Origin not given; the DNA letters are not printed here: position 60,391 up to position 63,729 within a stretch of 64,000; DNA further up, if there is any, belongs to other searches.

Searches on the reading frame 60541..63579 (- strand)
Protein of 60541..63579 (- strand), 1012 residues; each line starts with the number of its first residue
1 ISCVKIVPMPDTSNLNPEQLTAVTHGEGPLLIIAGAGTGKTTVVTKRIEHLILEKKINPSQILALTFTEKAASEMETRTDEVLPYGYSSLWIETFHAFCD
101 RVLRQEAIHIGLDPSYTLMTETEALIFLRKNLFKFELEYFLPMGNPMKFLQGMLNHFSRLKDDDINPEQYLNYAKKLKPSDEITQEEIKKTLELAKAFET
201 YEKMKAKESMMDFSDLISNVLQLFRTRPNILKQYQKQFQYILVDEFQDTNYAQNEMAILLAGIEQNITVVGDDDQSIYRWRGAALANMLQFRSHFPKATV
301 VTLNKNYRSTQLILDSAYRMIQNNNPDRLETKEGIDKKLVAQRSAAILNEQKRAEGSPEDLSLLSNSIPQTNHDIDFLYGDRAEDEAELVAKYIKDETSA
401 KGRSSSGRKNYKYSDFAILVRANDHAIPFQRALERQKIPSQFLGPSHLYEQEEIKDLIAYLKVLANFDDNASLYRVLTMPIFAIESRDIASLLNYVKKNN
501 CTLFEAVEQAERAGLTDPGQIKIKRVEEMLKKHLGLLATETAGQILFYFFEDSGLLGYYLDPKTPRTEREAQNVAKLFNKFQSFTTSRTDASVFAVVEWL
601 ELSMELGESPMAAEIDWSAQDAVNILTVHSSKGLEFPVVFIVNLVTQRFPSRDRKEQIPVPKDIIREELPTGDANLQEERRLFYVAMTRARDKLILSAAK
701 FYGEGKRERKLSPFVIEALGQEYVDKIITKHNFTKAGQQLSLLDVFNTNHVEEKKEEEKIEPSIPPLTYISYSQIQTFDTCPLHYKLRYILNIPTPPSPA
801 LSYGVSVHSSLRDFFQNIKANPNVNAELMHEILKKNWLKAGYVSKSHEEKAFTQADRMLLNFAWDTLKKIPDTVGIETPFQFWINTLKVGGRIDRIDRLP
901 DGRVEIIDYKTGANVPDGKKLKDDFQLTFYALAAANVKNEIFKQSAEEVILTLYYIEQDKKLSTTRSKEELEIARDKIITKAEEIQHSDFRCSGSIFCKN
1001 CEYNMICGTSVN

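Call 22: search_protein_families(library=pfam, proteins=[window:60541-63579:-], max_evalue=0.00001)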
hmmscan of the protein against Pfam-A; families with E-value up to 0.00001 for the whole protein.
window:60541-63579:- (1012 aa): 7 families
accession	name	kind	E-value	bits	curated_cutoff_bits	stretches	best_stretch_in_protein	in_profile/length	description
PF00580.27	UvrD-helicase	-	1e-78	265.2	23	1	15-296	1-271/271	UvrD/REP helicase N-terminal domain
PF13361.12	UvrD_C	-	1.9e-53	182.5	25.6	1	301-700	1-349/350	UvrD-like helicase C-terminal domain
PF12705.13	PDDEXK_1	-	2.2e-37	129.8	22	1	770-1007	2-246/247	PD-(D/E)XK nuclease superfamily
PF13245.12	AAA_19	-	2.9e-22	79.7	25.1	1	22-279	4-132/134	AAA domain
PF13538.12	UvrD_C_2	-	9.5e-13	48.2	27.4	0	674-696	29-51/52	UvrD-like helicase C-terminal domain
PF13604.12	AAA_30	-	2.8e-08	34.2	27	0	15-79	2-66/191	AAA domain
PF01443.25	Viral_helicase1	-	3.5e-08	34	21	0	613-696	178-226/228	Viral superfamily 1 RNA helicase core domain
